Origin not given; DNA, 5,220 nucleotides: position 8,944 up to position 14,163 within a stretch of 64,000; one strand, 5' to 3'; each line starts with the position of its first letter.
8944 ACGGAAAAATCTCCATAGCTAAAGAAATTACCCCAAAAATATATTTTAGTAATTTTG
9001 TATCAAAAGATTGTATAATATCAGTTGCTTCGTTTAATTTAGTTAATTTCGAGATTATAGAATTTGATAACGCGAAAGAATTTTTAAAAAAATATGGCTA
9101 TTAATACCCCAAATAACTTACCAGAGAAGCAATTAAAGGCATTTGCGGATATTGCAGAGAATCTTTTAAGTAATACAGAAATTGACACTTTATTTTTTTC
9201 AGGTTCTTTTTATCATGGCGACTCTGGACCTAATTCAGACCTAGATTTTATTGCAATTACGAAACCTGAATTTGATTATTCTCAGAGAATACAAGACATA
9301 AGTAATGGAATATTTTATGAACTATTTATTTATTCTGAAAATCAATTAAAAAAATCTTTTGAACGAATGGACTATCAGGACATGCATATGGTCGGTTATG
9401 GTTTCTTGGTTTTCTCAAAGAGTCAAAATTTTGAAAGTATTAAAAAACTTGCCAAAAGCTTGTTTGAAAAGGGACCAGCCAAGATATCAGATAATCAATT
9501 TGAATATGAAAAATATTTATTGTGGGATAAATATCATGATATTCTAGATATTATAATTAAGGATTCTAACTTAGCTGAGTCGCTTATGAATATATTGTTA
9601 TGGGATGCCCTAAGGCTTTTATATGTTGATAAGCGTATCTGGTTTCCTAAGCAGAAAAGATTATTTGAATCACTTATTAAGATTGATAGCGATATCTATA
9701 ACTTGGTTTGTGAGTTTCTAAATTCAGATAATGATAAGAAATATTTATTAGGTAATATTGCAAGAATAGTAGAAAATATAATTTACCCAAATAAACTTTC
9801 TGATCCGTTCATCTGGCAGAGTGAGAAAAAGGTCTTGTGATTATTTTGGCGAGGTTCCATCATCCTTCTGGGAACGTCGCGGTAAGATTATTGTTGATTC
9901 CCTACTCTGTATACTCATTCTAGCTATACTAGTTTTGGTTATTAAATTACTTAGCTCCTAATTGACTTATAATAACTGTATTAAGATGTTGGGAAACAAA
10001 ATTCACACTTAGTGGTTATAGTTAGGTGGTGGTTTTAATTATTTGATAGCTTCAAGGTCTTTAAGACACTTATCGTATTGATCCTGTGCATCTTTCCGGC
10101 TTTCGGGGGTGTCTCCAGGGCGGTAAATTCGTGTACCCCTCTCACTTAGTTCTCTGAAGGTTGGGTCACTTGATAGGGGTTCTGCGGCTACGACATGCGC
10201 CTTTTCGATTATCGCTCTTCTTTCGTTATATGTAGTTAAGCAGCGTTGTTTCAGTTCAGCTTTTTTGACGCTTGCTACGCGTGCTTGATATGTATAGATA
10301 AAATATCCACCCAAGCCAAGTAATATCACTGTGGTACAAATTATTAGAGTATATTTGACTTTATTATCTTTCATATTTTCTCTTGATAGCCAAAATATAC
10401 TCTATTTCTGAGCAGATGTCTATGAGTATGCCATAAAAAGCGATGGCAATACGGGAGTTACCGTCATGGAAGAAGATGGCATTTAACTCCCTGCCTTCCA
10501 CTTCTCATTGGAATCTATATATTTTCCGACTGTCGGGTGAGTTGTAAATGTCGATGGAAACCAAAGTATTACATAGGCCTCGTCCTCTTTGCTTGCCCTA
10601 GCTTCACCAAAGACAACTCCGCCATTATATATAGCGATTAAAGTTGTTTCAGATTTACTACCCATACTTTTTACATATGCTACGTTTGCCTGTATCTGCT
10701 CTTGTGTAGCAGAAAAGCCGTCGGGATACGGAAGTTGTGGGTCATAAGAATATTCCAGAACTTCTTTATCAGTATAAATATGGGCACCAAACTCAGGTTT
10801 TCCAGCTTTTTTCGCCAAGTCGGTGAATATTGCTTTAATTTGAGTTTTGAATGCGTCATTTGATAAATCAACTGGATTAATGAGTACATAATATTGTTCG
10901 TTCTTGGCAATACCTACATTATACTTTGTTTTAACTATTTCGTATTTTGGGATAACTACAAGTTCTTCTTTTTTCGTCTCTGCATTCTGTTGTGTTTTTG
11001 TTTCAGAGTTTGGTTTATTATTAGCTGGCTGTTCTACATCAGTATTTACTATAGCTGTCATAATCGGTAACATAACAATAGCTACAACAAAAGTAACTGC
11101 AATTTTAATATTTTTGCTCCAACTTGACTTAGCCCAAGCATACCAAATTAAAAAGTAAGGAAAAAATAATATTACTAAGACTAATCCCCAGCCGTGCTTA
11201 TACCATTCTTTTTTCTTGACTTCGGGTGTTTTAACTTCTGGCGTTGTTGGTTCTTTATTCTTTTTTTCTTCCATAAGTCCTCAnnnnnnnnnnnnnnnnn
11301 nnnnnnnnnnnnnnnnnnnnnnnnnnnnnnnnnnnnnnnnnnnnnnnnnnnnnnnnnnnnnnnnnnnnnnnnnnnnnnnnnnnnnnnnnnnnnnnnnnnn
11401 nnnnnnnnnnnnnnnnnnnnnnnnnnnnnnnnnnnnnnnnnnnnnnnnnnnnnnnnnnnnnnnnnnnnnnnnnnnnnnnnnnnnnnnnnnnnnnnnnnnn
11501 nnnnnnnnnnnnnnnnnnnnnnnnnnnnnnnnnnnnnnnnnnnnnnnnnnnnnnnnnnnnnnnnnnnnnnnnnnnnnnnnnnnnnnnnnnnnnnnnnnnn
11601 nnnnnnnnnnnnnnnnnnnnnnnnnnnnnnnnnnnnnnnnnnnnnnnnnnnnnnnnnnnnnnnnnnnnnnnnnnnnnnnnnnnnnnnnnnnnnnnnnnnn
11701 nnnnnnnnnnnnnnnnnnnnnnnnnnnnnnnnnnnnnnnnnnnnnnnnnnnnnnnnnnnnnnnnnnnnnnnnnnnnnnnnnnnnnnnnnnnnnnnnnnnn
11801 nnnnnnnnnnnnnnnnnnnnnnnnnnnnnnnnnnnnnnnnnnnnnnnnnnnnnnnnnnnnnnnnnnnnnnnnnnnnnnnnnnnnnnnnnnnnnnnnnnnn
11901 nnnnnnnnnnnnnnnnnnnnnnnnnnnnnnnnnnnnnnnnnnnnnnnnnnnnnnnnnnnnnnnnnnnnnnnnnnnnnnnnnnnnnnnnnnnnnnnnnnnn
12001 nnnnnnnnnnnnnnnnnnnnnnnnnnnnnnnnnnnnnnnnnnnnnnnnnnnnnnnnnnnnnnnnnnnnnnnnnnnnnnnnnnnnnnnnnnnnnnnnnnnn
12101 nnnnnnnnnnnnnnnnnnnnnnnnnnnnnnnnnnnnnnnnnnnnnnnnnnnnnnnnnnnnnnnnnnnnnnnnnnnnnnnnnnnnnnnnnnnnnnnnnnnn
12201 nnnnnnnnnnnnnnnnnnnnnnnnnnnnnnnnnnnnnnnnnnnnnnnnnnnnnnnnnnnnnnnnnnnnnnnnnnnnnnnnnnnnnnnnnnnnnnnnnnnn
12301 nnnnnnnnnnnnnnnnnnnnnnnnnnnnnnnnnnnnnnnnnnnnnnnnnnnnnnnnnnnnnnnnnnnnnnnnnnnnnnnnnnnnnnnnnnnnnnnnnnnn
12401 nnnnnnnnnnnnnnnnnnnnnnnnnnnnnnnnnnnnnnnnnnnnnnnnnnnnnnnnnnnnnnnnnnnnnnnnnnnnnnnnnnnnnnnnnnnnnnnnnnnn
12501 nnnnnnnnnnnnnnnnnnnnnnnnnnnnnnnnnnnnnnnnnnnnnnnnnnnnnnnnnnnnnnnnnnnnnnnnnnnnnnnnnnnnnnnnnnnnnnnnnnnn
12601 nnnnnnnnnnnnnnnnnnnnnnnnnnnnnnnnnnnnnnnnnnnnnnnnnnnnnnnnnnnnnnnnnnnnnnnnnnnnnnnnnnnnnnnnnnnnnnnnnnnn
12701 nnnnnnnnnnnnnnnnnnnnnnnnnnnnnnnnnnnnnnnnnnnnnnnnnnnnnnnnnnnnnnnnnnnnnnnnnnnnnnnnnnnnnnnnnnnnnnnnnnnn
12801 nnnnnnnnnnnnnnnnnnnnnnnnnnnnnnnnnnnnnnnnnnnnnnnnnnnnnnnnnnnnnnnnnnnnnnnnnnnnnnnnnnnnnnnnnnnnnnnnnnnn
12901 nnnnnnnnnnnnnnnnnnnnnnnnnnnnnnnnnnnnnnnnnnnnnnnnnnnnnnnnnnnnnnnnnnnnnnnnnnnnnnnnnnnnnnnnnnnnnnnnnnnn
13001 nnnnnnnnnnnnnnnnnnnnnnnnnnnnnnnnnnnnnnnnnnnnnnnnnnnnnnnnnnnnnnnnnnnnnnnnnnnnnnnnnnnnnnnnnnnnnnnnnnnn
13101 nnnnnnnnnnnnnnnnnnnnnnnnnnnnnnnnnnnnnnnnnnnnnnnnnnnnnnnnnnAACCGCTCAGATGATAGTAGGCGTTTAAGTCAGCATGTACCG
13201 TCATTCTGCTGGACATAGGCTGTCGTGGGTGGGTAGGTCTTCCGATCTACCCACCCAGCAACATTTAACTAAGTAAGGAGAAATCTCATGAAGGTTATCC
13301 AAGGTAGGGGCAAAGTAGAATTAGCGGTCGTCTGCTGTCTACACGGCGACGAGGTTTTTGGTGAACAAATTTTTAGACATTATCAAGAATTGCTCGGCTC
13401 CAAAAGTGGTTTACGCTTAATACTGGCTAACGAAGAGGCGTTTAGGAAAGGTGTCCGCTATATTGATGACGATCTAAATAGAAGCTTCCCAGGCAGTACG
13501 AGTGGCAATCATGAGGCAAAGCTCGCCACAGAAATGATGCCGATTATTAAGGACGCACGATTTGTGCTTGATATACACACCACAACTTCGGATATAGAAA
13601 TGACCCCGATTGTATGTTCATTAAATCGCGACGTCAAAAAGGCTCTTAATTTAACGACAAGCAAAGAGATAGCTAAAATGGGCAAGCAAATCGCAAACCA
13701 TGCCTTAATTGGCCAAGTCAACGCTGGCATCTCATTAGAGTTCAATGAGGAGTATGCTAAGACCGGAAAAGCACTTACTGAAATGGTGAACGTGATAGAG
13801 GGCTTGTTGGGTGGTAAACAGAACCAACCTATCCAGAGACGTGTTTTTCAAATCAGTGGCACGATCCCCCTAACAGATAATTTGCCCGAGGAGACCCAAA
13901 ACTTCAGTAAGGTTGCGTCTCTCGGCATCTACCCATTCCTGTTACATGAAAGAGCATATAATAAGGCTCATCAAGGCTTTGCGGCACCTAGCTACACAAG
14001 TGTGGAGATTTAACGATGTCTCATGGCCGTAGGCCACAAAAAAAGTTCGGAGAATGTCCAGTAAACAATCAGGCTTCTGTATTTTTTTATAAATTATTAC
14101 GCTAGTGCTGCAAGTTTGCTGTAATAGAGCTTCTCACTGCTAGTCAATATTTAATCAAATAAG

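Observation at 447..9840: Compact five-function NRPS operon (A(MT)-T-C-A-T-R + aminotransferase + Sfp PPTase + nucleotidyltransferase) in an apparently reduced genome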

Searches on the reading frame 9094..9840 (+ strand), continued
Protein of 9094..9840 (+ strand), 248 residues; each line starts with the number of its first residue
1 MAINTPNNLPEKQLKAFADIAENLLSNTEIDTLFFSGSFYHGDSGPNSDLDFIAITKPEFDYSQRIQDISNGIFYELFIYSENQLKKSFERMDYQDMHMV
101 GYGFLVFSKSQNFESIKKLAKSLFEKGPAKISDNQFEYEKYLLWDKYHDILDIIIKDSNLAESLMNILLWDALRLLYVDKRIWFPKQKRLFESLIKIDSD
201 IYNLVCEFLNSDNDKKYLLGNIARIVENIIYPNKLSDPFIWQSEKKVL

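Call 92: search_protein_families(library=pfam, proteins=[P0310, P0313, P0315, P0318, P0320, P0324, P0328, P0335, P0308, P0325], max_evalue=0.01)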
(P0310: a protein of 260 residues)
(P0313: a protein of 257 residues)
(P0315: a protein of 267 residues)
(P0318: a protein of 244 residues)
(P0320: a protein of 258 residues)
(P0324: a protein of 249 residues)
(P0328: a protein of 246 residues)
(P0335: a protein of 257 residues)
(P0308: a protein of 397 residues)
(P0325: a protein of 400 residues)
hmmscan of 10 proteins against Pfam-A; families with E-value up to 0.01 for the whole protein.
P0310 (260 aa): 1 family
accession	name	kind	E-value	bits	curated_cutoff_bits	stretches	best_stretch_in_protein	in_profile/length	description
PF01909.29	NTP_transf_2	-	0.00018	22.2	21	1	39-76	16-57/93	Nucleotidyltransferase domain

P0313 (257 aa): 3 families
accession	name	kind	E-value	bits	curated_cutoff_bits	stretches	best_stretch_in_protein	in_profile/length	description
PF01909.29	NTP_transf_2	-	4.2e-06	27.5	21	1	30-79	4-55/93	Nucleotidyltransferase domain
PF18765.7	Polbeta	-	0.00091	19.8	26.9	1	33-72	5-43/93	Polymerase beta, Nucleotidyltransferase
PF22600.2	MTPAP-like_central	-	0.0018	18.8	27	1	32-70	31-68/139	Poly(A) RNA polymerase, mitochondrial-like, central palm domain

P0315 (267 aa): 2 families
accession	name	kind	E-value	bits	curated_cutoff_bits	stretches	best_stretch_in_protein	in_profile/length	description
PF01909.29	NTP_transf_2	-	2.3e-06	28.4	21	1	26-71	2-52/93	Nucleotidyltransferase domain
PF18765.7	Polbeta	-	0.00034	21.1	26.9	1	32-75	6-50/93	Polymerase beta, Nucleotidyltransferase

P0318 (244 aa): 2 families
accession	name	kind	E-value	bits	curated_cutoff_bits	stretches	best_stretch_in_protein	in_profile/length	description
PF01909.29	NTP_transf_2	-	5.1e-06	27.2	21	1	13-82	5-77/93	Nucleotidyltransferase domain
PF18765.7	Polbeta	-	9e-05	23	26.9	1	22-101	11-89/93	Polymerase beta, Nucleotidyltransferase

P0320 (258 aa): 0 families

P0324 (249 aa): 2 families
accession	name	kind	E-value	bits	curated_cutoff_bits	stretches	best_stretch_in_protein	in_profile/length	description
PF18765.7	Polbeta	-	3.6e-05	24.3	26.9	1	24-117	2-92/93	Polymerase beta, Nucleotidyltransferase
PF01909.29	NTP_transf_2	-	0.0083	16.9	21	0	22-74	2-47/93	Nucleotidyltransferase domain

P0328 (246 aa): 2 families
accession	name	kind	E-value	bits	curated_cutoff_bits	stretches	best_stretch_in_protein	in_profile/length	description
PF01909.29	NTP_transf_2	-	5.8e-06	27.1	21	1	24-67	8-50/93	Nucleotidyltransferase domain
PF18765.7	Polbeta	-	0.001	19.6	26.9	1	24-64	6-44/93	Polymerase beta, Nucleotidyltransferase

P0335 (257 aa): 1 family
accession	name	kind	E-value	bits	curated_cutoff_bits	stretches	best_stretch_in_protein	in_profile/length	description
PF18765.7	Polbeta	-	0.0047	17.5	26.9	1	24-91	3-69/93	Polymerase beta, Nucleotidyltransferase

P0308 (397 aa): 2 families
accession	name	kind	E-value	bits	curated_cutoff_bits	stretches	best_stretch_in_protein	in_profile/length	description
PF01909.29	NTP_transf_2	-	0.0027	18.5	21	1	167-197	16-46/93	Nucleotidyltransferase domain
PF18765.7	Polbeta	-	0.0043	17.6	26.9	0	169-200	17-48/93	Polymerase beta, Nucleotidyltransferase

P0325 (400 aa): 1 family
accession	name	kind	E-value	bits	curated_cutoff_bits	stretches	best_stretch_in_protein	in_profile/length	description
PF00293.34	NUDIX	-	1.6e-16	61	21.1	1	8-124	6-119/134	NUDIX domain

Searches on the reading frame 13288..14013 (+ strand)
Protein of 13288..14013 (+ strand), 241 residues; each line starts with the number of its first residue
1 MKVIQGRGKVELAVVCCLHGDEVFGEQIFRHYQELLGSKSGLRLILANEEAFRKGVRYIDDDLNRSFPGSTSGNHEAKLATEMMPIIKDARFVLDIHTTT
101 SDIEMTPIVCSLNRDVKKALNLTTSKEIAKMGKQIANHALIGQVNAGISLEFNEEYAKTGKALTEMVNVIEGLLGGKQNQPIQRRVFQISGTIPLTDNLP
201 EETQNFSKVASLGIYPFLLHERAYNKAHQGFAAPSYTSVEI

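Call 52: search_protein_families(library=pfam, proteins=[window:13288-14013:+], max_evalue=0.001)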
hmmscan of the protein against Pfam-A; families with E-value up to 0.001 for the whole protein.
window:13288-14013:+ (241 aa): 1 family
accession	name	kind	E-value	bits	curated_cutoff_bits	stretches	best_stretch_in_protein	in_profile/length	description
PF24827.1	AstE_AspA_cat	-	1.4e-17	64.3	25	1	11-115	4-123/192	Succinylglutamate desuccinylase/Aspartoacylase catalytic domain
